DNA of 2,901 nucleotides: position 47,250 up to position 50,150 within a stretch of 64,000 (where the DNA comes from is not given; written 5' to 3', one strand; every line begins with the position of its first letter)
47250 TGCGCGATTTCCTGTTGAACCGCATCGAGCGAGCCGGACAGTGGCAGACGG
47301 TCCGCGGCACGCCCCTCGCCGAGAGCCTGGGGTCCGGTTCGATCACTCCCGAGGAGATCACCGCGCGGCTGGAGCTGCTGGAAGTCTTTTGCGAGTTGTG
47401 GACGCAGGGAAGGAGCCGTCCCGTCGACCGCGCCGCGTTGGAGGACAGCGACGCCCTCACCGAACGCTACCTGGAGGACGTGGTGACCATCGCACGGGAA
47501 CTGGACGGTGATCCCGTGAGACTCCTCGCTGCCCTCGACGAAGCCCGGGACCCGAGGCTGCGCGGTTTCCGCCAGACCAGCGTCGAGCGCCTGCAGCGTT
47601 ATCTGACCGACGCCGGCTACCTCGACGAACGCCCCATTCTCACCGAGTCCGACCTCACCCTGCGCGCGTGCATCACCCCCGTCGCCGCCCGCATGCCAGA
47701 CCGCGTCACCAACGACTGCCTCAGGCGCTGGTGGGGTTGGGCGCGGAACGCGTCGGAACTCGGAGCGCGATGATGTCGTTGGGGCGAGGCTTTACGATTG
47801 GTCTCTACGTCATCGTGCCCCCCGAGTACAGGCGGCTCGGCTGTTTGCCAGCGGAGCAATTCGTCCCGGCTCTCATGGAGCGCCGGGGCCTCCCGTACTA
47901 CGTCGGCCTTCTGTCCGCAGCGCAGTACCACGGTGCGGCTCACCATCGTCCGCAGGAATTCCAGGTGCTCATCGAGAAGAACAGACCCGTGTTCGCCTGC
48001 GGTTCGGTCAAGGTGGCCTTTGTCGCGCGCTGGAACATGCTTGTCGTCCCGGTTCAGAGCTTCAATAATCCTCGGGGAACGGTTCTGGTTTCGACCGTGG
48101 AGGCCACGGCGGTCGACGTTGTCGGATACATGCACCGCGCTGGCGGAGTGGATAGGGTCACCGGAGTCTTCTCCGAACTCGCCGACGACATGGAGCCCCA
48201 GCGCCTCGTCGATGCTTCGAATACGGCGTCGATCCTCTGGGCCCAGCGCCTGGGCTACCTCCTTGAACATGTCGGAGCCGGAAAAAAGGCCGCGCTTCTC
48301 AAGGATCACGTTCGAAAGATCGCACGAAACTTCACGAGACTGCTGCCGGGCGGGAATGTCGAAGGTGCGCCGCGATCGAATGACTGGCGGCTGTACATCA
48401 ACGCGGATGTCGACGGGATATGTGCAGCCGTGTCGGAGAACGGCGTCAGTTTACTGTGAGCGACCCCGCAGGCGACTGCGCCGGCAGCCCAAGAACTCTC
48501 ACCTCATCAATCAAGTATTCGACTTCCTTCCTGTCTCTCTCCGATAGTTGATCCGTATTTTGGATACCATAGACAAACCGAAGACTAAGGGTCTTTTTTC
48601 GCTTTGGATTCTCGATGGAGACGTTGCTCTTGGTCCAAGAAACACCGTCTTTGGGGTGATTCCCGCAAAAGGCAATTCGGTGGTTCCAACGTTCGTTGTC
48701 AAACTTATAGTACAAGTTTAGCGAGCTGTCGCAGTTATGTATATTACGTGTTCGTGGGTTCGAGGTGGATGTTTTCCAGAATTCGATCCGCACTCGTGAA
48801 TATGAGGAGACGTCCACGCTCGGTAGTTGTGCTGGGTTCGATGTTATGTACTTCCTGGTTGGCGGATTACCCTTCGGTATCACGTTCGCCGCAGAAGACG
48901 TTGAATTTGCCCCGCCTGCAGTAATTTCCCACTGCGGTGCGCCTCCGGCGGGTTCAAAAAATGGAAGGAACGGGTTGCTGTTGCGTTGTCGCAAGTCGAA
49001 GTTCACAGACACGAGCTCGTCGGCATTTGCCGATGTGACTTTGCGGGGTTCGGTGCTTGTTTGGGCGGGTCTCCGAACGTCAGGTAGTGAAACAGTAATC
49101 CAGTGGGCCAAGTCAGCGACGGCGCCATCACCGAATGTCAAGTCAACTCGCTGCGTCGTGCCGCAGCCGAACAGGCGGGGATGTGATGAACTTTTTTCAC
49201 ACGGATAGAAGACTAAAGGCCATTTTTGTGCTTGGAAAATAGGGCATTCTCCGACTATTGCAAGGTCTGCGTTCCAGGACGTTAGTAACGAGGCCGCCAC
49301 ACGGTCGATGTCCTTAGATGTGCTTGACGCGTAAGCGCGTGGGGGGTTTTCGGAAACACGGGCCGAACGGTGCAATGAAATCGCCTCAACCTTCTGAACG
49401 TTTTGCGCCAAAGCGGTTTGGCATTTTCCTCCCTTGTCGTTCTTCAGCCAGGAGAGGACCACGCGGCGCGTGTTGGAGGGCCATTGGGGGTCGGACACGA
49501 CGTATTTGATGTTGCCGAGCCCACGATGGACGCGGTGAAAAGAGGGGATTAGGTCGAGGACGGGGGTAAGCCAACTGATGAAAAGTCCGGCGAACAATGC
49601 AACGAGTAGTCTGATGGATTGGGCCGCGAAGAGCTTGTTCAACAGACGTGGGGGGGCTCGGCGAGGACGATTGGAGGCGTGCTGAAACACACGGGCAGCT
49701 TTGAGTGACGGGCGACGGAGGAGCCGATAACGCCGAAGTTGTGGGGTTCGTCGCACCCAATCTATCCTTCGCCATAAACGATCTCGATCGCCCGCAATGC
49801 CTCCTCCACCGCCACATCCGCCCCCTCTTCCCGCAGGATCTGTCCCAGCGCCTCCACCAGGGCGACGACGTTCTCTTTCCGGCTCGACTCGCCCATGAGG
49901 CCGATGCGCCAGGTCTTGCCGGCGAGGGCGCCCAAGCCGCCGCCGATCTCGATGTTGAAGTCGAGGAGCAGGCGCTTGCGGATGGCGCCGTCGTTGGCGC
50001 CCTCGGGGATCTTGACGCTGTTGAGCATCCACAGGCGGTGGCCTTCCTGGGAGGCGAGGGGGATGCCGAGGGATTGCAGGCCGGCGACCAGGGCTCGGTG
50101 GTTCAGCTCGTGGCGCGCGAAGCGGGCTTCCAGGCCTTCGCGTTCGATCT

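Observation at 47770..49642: AbiEi/COG5340-like gene translationally coupled to the SMC-like ATPase, abutting a low-GC membrane-anchored orphan: possible three- or four-gene defence-like operon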

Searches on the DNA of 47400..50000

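Call 66: search_rna_families(source=window, start=47400, end=50000, threshold=evalue, max_evalue=1)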
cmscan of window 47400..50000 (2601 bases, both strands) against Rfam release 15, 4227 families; matches with E-value up to 1: 0.
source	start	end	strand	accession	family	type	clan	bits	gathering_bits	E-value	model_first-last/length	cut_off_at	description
